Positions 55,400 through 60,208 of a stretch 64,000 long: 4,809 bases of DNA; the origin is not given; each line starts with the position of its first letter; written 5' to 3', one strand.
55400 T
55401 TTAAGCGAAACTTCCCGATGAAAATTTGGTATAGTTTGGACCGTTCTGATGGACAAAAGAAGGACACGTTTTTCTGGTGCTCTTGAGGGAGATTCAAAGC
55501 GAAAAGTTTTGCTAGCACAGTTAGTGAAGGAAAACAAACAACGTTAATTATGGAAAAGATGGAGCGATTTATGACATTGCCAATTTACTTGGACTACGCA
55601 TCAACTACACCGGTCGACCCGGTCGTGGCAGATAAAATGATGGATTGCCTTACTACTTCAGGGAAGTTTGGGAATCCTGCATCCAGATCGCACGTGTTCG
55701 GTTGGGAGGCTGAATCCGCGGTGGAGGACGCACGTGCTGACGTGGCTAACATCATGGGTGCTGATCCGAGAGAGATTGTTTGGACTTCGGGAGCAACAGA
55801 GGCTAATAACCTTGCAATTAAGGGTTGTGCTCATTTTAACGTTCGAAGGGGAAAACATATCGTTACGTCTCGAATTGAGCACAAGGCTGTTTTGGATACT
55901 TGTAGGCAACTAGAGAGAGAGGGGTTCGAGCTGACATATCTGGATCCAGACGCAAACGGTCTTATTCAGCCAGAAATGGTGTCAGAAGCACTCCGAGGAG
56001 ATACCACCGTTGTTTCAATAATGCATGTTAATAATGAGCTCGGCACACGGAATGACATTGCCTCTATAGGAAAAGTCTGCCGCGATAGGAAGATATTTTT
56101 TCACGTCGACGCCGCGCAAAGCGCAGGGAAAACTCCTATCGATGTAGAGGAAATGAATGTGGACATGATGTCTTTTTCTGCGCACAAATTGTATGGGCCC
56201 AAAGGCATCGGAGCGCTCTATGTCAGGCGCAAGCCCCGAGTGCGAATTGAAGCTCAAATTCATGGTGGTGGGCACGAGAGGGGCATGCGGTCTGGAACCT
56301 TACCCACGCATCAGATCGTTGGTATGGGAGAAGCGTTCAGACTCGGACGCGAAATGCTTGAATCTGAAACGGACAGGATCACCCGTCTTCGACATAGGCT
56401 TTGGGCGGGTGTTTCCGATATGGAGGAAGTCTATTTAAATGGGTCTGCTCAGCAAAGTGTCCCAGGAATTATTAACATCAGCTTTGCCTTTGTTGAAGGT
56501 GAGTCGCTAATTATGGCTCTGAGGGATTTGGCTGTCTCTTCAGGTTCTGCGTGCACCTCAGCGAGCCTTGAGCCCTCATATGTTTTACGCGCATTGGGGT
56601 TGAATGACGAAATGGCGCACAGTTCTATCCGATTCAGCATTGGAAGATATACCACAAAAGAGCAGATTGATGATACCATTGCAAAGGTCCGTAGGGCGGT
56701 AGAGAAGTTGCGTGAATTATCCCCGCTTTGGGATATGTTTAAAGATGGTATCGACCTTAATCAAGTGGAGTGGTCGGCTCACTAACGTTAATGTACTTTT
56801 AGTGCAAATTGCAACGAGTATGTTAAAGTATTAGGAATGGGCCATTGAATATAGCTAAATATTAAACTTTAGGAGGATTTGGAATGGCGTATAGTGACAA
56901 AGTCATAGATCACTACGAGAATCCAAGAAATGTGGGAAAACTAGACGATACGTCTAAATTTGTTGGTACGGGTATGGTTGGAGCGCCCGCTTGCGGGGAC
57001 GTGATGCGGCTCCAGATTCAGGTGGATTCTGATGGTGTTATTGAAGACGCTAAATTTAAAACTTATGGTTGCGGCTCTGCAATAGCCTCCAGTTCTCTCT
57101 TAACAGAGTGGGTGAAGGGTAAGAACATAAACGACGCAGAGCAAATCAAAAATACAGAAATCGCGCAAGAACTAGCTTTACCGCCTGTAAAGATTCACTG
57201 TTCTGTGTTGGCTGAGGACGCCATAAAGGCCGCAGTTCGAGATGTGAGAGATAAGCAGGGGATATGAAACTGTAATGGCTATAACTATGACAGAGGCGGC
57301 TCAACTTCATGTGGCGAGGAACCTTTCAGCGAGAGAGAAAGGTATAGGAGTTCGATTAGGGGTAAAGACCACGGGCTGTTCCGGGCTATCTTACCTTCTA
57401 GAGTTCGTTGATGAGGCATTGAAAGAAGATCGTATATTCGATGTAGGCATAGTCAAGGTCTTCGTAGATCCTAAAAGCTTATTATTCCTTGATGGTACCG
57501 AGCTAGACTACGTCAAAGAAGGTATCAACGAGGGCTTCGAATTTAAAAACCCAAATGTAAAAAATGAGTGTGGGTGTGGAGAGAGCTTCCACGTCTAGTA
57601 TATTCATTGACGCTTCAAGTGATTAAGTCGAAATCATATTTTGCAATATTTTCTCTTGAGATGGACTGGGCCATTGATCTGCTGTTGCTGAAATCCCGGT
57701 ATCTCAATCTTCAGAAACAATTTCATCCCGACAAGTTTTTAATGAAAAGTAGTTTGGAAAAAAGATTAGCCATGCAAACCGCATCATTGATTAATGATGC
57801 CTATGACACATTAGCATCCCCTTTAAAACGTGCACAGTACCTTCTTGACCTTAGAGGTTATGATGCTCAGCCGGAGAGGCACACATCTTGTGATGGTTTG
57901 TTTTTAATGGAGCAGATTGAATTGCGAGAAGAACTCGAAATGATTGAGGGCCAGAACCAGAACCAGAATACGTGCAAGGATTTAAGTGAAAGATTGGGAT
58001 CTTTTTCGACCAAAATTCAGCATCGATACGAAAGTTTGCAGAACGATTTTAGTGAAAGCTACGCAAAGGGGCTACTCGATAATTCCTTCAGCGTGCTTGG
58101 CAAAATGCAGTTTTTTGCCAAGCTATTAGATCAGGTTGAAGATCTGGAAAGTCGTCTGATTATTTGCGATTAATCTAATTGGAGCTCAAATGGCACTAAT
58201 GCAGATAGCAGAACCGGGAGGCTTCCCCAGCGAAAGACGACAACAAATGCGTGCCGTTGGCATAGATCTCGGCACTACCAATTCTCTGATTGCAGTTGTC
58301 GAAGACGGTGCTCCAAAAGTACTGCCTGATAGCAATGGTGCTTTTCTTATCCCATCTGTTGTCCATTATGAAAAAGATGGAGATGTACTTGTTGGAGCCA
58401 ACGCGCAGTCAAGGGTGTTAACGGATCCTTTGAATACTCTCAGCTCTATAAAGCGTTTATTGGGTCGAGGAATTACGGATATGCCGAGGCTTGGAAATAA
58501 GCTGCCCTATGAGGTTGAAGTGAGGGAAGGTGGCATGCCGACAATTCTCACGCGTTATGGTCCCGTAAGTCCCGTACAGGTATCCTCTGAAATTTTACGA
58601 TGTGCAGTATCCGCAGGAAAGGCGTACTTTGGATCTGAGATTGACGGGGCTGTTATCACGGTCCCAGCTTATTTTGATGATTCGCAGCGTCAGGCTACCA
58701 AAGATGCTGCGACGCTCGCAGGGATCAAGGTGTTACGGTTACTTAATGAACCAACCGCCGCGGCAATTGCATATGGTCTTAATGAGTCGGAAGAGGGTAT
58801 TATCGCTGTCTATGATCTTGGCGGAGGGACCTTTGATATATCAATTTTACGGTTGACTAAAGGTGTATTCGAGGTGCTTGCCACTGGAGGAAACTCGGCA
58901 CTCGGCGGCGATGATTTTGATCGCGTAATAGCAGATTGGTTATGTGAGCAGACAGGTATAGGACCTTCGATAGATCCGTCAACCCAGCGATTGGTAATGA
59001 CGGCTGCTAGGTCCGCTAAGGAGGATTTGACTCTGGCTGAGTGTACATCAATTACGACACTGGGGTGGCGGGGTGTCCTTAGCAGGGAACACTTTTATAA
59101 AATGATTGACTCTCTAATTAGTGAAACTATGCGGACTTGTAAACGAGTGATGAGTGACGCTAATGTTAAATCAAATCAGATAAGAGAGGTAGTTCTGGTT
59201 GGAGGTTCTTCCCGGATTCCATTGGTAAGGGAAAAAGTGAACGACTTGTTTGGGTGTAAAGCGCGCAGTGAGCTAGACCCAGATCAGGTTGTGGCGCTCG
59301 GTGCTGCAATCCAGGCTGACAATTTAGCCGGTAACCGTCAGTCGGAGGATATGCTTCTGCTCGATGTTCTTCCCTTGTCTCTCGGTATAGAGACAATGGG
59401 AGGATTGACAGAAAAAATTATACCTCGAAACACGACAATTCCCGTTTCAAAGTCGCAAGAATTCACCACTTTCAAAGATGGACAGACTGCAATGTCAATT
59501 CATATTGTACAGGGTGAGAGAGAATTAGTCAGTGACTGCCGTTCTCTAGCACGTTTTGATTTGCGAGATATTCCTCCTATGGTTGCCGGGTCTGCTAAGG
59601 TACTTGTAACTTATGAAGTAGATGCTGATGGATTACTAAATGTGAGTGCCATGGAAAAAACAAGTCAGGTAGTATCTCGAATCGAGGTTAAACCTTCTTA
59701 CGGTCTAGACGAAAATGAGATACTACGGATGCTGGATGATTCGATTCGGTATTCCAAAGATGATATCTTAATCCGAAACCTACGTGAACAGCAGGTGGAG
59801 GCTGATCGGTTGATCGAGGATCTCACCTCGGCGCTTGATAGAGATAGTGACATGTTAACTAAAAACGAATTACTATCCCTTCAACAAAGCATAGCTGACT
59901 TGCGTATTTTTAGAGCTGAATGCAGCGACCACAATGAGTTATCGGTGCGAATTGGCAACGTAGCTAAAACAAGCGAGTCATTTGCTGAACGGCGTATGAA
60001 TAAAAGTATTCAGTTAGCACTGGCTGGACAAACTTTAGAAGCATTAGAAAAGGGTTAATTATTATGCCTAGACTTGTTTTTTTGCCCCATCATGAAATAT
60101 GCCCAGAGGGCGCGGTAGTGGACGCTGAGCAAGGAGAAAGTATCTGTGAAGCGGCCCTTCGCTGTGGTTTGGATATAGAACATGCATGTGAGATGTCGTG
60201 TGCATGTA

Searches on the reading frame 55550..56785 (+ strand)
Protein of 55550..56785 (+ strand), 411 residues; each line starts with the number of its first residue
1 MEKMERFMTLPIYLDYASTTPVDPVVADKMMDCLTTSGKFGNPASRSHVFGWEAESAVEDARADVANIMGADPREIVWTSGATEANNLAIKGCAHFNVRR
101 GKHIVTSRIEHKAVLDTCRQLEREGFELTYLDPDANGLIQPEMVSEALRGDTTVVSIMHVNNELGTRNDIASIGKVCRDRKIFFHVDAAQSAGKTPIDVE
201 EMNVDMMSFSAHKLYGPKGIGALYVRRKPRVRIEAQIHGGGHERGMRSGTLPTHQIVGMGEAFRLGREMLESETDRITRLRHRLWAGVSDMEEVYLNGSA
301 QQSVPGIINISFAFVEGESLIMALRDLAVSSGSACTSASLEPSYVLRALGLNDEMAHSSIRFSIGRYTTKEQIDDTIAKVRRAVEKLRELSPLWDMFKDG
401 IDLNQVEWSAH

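Call 20: find_encoding_contigs(protein=window:55550-56785:+, flank=10000, max_places=1)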
Protein window:55550-56785:+ (411 aa): 1 contig read that carries it; 1 place shown.
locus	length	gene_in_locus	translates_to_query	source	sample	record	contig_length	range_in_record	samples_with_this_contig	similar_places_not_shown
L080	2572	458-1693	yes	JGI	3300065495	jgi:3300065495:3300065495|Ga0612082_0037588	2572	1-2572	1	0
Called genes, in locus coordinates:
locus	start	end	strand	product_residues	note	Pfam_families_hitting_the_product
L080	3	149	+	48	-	?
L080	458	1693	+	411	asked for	PF00266:Aminotran_5, PF01212:Beta_elim_lyase (weak), PF01041:DegT_DnrJ_EryC1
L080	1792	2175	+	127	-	PF01592:NifU_N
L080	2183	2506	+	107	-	PF01521:Fe-S_biosyn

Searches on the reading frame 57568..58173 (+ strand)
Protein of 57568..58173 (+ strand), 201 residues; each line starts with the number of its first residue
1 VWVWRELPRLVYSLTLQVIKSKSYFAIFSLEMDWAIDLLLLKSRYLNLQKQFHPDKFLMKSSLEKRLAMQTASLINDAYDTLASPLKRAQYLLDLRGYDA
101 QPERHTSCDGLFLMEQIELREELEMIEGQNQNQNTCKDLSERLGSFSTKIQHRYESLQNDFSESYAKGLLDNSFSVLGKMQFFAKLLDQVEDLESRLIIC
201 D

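Call 24: search_protein_families(library=pfam, proteins=[window:57568-58173:+], max_evalue=0.00001)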
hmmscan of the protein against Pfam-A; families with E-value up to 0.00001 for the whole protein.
window:57568-58173:+ (201 aa): 2 families
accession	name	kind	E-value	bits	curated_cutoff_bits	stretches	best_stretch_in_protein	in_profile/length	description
PF07743.18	HSCB_C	-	4.7e-07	30.5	22.1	1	112-191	5-74/74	HSCB C-terminal oligomerisation domain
PF00226.36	DnaJ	-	5.3e-06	26.9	27.8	0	41-91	17-62/63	DnaJ domain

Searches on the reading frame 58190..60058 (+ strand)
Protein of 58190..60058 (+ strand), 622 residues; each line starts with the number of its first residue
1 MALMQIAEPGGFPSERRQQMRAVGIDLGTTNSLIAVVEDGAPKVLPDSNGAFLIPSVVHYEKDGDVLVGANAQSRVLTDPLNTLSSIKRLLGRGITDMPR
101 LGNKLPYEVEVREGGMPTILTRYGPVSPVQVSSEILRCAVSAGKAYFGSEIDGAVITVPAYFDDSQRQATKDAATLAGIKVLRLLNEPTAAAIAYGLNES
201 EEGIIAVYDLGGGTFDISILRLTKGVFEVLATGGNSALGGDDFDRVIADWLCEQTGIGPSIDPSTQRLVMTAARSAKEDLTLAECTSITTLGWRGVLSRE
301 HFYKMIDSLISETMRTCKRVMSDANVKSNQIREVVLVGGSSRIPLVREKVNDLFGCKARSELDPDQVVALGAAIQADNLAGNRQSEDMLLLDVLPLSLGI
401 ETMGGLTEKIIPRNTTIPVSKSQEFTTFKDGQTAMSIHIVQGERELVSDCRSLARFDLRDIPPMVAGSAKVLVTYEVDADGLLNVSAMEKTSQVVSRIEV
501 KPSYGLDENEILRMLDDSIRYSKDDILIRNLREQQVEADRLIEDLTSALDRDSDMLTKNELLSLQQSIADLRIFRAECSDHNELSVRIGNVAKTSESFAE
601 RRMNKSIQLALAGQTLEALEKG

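Call 24: search_protein_families(library=pfam, proteins=[window:58190-60058:+], max_evalue=0.00001)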
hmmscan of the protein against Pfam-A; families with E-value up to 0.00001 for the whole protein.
window:58190-60058:+ (622 aa): 2 families
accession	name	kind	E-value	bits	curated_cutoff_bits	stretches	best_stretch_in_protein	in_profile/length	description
PF00012.26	HSP70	-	1.4e-176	588.7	20.6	1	22-603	1-598/599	Hsp70 protein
PF06723.19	MreB_Mbl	-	2.9e-17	62.9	27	1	124-379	66-322/327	MreB/Mbl protein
